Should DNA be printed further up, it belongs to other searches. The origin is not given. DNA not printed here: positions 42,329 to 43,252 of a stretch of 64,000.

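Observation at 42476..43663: Reverse-strand 395-aa DUF4236-like gene in the Q-to-lysis moron slot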

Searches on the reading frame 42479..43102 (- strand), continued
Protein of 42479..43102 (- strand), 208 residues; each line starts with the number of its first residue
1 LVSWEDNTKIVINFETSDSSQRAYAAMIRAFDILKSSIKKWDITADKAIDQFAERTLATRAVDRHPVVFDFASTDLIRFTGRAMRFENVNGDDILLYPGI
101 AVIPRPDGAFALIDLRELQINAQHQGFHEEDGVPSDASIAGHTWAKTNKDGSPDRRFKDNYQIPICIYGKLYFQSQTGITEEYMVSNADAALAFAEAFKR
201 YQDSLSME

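Call 81: profile_search(alignment_id=A11)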
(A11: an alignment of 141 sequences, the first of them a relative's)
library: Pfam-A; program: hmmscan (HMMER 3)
A. the first sequence (202 residues): domains with independent E <= 10: 4; with E <= 0.001: 2
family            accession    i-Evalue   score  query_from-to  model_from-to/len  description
Resolvase         PF00239.26    2.1e-34   119.2       2-143         1-144/145  Resolvase, N terminal domain
HTH_38            PF13936.12    4.3e-05    23.6     157-191         4-39/44  Helix-turn-helix domain
HTH_23            PF13384.12      0.067    13.5     165-194        10-39/50  Homeodomain-like domain
CENP-B_N          PF04218.19       0.14    12.3     154-201         3-51/53  CENP-B N-terminal DNA-binding domain
B. every sequence of the alignment scanned on its own (141 sequences): families by number of members that match
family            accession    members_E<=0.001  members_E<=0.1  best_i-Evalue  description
Por_Secre_tail    PF18962.6                  4               4        1.6e-12  Secretion system C-terminal sorting domain
Pyr_redox_2       PF07992.20                 3               3        5.0e-45  Pyridine nucleotide-disulphide oxidoreductase
AAA_12            PF13087.12                 3               3        2.4e-28  AAA domain
AAA_11            PF13086.12                 3               3        4.0e-24  AAA domain
Toprim_Crpt       PF13342.12                 3               3        1.2e-15  C-terminal repeat of topoisomerase
AAA_19            PF13245.12                 2               4        8.4e-09  AAA domain
DEAD              PF00270.35                 2               3        1.8e-42  DEAD/DEAH box helicase
PLDc_2            PF13091.12                 2               3        2.2e-17  PLD-like domain
UvrD-helicase     PF00580.27                 2               3        1.5e-06  UvrD/REP helicase N-terminal domain
AAA_30            PF13604.12                 2               3        4.9e-05  AAA domain
Hydrolase_3       PF08282.18                 2               2        1.1e-62  haloacid dehalogenase-like hydrolase
Beta-lactamase    PF00144.29                 2               2        3.3e-56  Beta-lactamase
HATPase_c         PF02518.31                 2               2        5.9e-24  Histidine kinase-, DNA gyrase B-, and HSP90-like ATPase
DUF1508           PF07411.17                 2               2        2.8e-23  Domain of unknown function (DUF1508)
Response_reg      PF00072.30                 2               2        3.3e-23  Response regulator receiver domain
GerE              PF00196.25                 2               2        1.9e-16  Bacterial regulatory proteins, luxR family
DUF2726           PF10881.14                 2               2        3.7e-13  Protein of unknown function (DUF2726)
S6PP              PF05116.19                 2               2        5.9e-12  Sucrose-6F-phosphate phosphohydrolase
Pyr_redox         PF00070.33                 2               2        8.2e-12  Pyridine nucleotide-disulphide oxidoreductase
HSDR_N            PF04313.20                 2               2        4.8e-09  Type I restriction enzyme R protein N terminus (HSDR_N)

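Call 83: search_protein_families(proteins=[L034:5543-9049:+, L035:6610-9093:-, L041:4429-9414:+, L047:7585-9969:+, L047:10745-12628:-, L054:10883-12757:+, L058:10819-12738:+, L071:6848-9412:+, L071:10666-12741:-, L080:10642-12660:+], library=padloc, max_evalue=0.00001)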
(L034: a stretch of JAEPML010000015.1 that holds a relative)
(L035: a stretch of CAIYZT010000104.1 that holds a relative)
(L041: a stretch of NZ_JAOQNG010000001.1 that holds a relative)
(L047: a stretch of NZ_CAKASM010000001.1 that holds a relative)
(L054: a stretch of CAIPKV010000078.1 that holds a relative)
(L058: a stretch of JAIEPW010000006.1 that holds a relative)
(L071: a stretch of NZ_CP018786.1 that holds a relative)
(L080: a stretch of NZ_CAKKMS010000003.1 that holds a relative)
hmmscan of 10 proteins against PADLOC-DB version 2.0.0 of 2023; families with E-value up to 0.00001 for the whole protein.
L034:5543-9049:+ (1169 aa): 25 families
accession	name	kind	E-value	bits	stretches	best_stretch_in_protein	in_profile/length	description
PDLC00629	ZorD1|ZorD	-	1.7e-293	974.3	1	5-1042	4-978/1012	"SWI2/SNF2 helicase, Mrr-like nuclease"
PDLC00634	ZorD1|ZorD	-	2.3e-245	815.2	1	9-1040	13-990/1208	"SWI2/SNF2 helicase, Mrr-like nuclease"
PDLC00631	ZorD1|ZorD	-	1.3e-171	570.8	1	33-1162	22-1057/1071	"SWI2/SNF2 helicase, Mrr-like nuclease"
PDLC00633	ZorD1|ZorD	-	3.6e-121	403.9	2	660-1032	543-898/908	"SWI2/SNF2 helicase, Mrr-like nuclease"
PDLC00632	ZorD1|ZorD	-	1.6e-112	375.3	1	356-1028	415-1089/1101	"SWI2/SNF2 helicase, Mrr-like nuclease"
PDLC00627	ZorD1|ZorD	-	4.5e-103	344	2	659-1022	609-992/1006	"SWI2/SNF2 helicase, Mrr-like nuclease"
PDLC00628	ZorD1|ZorD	-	6.1e-87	290.5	2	497-991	476-945/1171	"SWI2/SNF2 helicase, Mrr-like nuclease"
PDLC00630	ZorD1|ZorD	-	3.2e-72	242.2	1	535-1104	129-734/817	"SWI2/SNF2 helicase, Mrr-like nuclease"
PDLC02842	DpdE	-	1.9e-58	196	1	522-980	690-1118/1176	DpdE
PDLC02854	DpdE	-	7.5e-58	194.2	1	497-1035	538-1079/1083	DpdE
PDLC02849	DpdE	-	1.2e-47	160.7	1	524-983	391-803/857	DpdE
PDLC02850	DpdE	-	1.8e-46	156.6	1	526-983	797-1212/1282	DpdE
PDLC02851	DpdE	-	4.2e-39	132.1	1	526-982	590-1004/1055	DpdE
PDLC02845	DpdE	-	4.4e-35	118.8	1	527-983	837-1243/1293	DpdE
PDLC02848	DpdE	-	2e-28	96.8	1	526-895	349-682/856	DpdE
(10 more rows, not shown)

L035:6610-9093:- (828 aa): 4 families
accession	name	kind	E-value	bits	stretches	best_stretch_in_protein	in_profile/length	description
PDLC02506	BrxL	-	1e-15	55.1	1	632-789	515-672/680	BrxL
PDLC03838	DolB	-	5e-12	43.7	1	333-580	126-367/375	-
PDLC04232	IetA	-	1.1e-06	26.3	1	376-459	119-192/330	-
PDLC04606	PDC-M37B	-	2.1e-06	25.2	1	344-452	142-256/390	-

L041:4429-9414:+ (1662 aa): 6 families
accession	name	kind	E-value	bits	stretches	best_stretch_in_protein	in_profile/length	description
PDLC05009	PDC-S37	-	4.6e-55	185.1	2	1093-1520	907-1350/1550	-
PDLC03920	MkoA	-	3.9e-33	112.9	2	1115-1373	787-1075/1112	-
PDLC02194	Hhe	-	6.5e-32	107.8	2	1089-1510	1346-1782/1911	-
PDLC03924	MkoC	-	1.4e-28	97.5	1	1120-1371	667-941/1136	-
PDLC03921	MkoA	-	1.2e-24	84.2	2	1260-1376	1446-1569/1607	-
PDLC04140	mad8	-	5.2e-07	27.5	1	429-542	15-130/314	mads_8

L047:7585-9969:+ (795 aa): 0 families

L047:10745-12628:- (628 aa): 0 families

L054:10883-12757:+ (625 aa): 0 families

L058:10819-12738:+ (640 aa): 0 families

L071:6848-9412:+ (855 aa): 9 families
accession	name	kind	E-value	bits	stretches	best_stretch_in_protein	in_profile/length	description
PDLC03920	MkoA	-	3.5e-50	169.3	1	144-667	630-1073/1112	-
PDLC03924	MkoC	-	1.4e-45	153.9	2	400-674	619-948/1136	-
PDLC05009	PDC-S37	-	3.6e-41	139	2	435-630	934-1129/1550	-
PDLC03921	MkoA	-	1.9e-39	133.2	2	435-673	1293-1570/1607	-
PDLC02194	Hhe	-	1.2e-22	77.1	2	436-578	1378-1511/1911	-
PDLC02895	DpdJ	-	6e-12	41.3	1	575-671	351-455/2112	DpdJ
PDLC00117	GajB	-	4.1e-08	30.2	0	147-199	29-85/604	UrvD helicase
PDLC01734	typeIV_RecD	-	1.5e-07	28.1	0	132-180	341-389/763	RecD_0_IVD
PDLC04140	mad8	-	2.6e-07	28.5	1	141-236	20-110/314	mads_8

L071:10666-12741:- (692 aa): 1 family
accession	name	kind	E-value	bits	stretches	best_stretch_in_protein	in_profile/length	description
PDLC02865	DpdF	-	2e-113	378.3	2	1-223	25-239/1499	DpdF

L080:10642-12660:+ (673 aa): 1 family
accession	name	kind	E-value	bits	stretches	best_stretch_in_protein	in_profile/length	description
PDLC02614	DrmC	-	1.9e-07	29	1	33-150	27-148/153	DrmC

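Call 84: search_protein_families(proteins=[L081:11018-13987:-, L081:4917-8033:+, L082:4597-7533:+, L082:7794-9335:+, L083:7712-9559:+, L094:7181-9292:+, L094:10807-15186:+, L095:7205-8944:+, L099:10697-12193:+, L063:11294-13381:+], library=padloc, max_evalue=0.00001)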
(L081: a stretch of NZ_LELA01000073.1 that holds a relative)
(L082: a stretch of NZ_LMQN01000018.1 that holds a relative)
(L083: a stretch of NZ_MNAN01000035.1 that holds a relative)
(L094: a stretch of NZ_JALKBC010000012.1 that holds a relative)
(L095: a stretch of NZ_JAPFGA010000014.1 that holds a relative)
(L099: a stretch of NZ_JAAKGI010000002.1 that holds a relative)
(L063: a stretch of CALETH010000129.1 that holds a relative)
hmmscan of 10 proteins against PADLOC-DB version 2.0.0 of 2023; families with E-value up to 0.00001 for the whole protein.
L081:11018-13987:- (990 aa): 0 families

L081:4917-8033:+ (1039 aa): 0 families

L082:4597-7533:+ (979 aa): 0 families

L082:7794-9335:+ (514 aa): 0 families

L083:7712-9559:+ (616 aa): 0 families

L094:7181-9292:+ (704 aa): 20 families
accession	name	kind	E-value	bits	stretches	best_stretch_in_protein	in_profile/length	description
PDLC00201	HamB2|HamB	-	3.7e-245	813.7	1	2-696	17-719/721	DEAD-box helicase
PDLC00180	HamB1|HamB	-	3.9e-228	757.5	1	2-694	16-708/709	DEAD-box helicase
PDLC00182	HamB1|HamB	-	9.2e-79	263.6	1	5-537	19-561/719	DEAD-box helicase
PDLC00193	HamB1|HamB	-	3.2e-62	208.8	1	141-689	2-564/570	DEAD-box helicase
PDLC00184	HamB1|HamB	-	1.5e-51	173.4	1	83-646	112-702/738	DEAD-box helicase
PDLC00191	HamB1|HamB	-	4.1e-46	155.6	2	243-425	301-486/767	DEAD-box helicase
PDLC00176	HamB1|HamB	-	1e-41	141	1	27-424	70-512/845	DEAD-box helicase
PDLC00179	HamB1|HamB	-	3.3e-39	132.9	1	141-438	2-308/415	DEAD-box helicase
PDLC00190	HamB1|HamB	-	9.2e-39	131.5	2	261-426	355-518/866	DEAD-box helicase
PDLC00185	HamB1|HamB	-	1e-36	124.2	2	255-425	352-527/871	DEAD-box helicase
PDLC00187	HamB1|HamB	-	1.8e-36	123.8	2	43-218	101-280/851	DEAD-box helicase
PDLC00186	HamB1|HamB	-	5.1e-35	118.7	2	249-421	356-530/864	DEAD-box helicase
PDLC00200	HamB2|HamB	-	1.1e-29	101.1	2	281-424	387-532/865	DEAD-box helicase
PDLC00177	HamB1|HamB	-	8e-25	85.2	2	221-432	333-541/841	DEAD-box helicase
PDLC00199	HamB2|HamB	-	1.4e-24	84.2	2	312-423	408-518/841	DEAD-box helicase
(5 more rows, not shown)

L094:10807-15186:+ (1460 aa): 5 families
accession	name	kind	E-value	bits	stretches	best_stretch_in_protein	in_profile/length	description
PDLC05009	PDC-S37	-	1.4e-145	485.1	2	583-1356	647-1371/1550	-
PDLC02194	Hhe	-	2.4e-85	285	2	834-1331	1331-1789/1911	-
PDLC03920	MkoA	-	1.6e-18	64.5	2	880-1152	788-1074/1112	-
PDLC03924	MkoC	-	1.2e-16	58.1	1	529-1153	376-943/1136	-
PDLC02895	DpdJ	-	2e-08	29.6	0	1091-1220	396-519/2112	DpdJ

L095:7205-8944:+ (580 aa): 0 families

L099:10697-12193:+ (499 aa): 1 family
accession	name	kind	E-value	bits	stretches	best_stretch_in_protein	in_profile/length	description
PDLC04561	PDC-M28C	-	2.8e-20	70.6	1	211-457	163-420/480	-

L063:11294-13381:+ (696 aa): 0 families

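Call 85: search_protein_families(proteins=[L026:4284-7169:+, L029:5574-7871:+, L038:11985-15419:+, L054:5645-8074:-, L061:2233-5805:+, L066:5843-8170:+, L077:4116-6722:-, L079:11154-13520:-, L098:6310-8721:+, L100:6399-8462:+], library=padloc, max_evalue=0.00001)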
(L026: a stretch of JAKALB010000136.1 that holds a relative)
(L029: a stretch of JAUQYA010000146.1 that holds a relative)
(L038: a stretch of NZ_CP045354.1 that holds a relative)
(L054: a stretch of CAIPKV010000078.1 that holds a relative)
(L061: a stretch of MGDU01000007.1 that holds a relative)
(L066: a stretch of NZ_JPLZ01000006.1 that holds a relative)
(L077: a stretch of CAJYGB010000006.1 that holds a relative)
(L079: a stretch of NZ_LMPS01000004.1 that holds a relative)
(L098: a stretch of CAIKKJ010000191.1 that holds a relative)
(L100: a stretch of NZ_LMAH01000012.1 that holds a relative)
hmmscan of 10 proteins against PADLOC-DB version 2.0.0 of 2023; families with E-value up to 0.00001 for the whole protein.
L026:4284-7169:+ (962 aa): 0 families

L029:5574-7871:+ (766 aa): 0 families

L038:11985-15419:+ (1145 aa): 4 families
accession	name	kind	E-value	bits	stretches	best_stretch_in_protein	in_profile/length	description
PDLC03865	LmuB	-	4.4e-12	43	0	469-995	360-851/1007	-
PDLC03859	LmuB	-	5.7e-08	30.4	0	181-416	267-467/611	-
PDLC04135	mad3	-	3.1e-07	28.3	1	3-251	1-209/374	mads_3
PDLC02730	PbeC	-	4.9e-06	23.6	0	2-57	1-56/651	PbeC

L054:5645-8074:- (810 aa): 0 families

L061:2233-5805:+ (1191 aa): 5 families
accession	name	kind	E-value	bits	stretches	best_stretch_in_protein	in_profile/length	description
PDLC05009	PDC-S37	-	6.6e-77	257.5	2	662-1176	836-1327/1550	-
PDLC02194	Hhe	-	1.9e-38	129.4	2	747-1174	1352-1767/1911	-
PDLC03921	MkoA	-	1.8e-27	93.5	2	920-1037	1443-1559/1607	-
PDLC03920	MkoA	-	8.5e-26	88.5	1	323-1038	635-1069/1112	-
PDLC03924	MkoC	-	2.1e-23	80.4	1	774-1060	669-963/1136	-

L066:5843-8170:+ (776 aa): 0 families

L077:4116-6722:- (869 aa): 16 families
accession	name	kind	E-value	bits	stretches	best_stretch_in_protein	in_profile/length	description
PDLC03612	REase_MTase_IIG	-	2.4e-188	626.9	1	22-765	10-722/1247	Type IIG restriction enzyme-methyltransferase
PDLC03604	REase_MTase_IIG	-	8.2e-16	55.2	1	548-717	382-518/1011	Type IIG restriction enzyme-methyltransferase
PDLC03596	REase_MTase_IIG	-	2.3e-13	47.1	1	633-710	581-656/1148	Type IIG restriction enzyme-methyltransferase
PDLC02643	DrmMI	-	6.1e-13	45.5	1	544-734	589-758/1347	DrmMI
PDLC02529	PglX|PglXI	-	3.1e-11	39.7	1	644-722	273-349/1189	PglX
PDLC03622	REase_MTase_IIG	-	9.7e-11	37.7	1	547-668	505-624/1524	Type IIG restriction enzyme-methyltransferase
PDLC02638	DrmMI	-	2.8e-10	37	1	542-724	585-750/935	DrmMI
PDLC02645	DrmMI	-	4.2e-10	36.5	1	544-709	582-726/772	DrmMI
PDLC03601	REase_MTase_IIG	-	8.6e-10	35.1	1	633-702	498-565/1110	Type IIG restriction enzyme-methyltransferase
PDLC03629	REase_MTase_IIG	-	2.8e-08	30.1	0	635-701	483-541/1182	Type IIG restriction enzyme-methyltransferase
PDLC02644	DrmMI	-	3.1e-08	30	1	547-707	101-240/988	DrmMI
PDLC02639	DrmMI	-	4.4e-07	26.5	0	630-695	329-386/803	DrmMI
PDLC03618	REase_MTase_IIG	-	6.6e-07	25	1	554-701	592-718/1429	Type IIG restriction enzyme-methyltransferase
PDLC03627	REase_MTase_IIG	-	1.6e-06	24.2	0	515-589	366-441/1136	Type IIG restriction enzyme-methyltransferase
PDLC02528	PglX|PglXI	-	3.4e-06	23.1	0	550-587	285-322/1125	PglX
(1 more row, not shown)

L079:11154-13520:- (789 aa): 0 families

L098:6310-8721:+ (804 aa): 0 families

L100:6399-8462:+ (688 aa): 1 family
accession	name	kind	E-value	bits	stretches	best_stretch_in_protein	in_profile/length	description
PDLC02614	DrmC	-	6.5e-11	40.2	1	16-124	23-134/153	DrmC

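Call 86: search_protein_families(proteins=[L021:13174-15420:-, L035:12920-16615:-, L056:2055-4049:+, L057:7407-9902:-, L072:11520-13469:+, L097:6410-8506:-, L098:12221-14554:+, L091:7493-9001:-, L063:8315-9721:+, L052:7095-8699:-], library=padloc, max_evalue=0.00001)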
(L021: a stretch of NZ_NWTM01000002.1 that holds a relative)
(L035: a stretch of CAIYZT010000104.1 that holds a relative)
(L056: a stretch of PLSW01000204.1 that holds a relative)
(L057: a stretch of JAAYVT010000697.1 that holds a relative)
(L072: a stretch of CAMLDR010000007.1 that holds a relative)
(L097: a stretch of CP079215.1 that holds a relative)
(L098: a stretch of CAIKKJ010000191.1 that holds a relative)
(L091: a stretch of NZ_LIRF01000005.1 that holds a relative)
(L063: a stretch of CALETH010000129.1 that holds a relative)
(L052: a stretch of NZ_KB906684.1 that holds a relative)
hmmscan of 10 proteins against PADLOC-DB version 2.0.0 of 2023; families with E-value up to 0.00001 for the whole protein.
L021:13174-15420:- (749 aa): 6 families
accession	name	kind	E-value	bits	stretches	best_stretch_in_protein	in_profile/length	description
PDLC02361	PifA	-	1.2e-70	237.1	1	38-647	6-649/720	PifA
PDLC02209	QatA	-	1.3e-22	78.2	2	57-117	15-79/646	-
PDLC02210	QatA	-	1.3e-17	61.6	2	181-306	187-307/593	-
PDLC04959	PDC-S20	-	8.1e-13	46.7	1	48-366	18-358/464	-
PDLC04958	PDC-S20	-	2.3e-08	31.8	1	48-178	3-139/458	-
PDLC04956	PDC-S20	-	8e-06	23.5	0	179-313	164-294/450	-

L035:12920-16615:- (1232 aa): 0 families

L056:2055-4049:+ (665 aa): 0 families

L057:7407-9902:- (832 aa): 0 families

L072:11520-13469:+ (650 aa): 0 families

L097:6410-8506:- (699 aa): 0 families

L098:12221-14554:+ (778 aa): 0 families

L091:7493-9001:- (503 aa): 0 families

L063:8315-9721:+ (469 aa): 0 families

L052:7095-8699:- (535 aa): 0 families
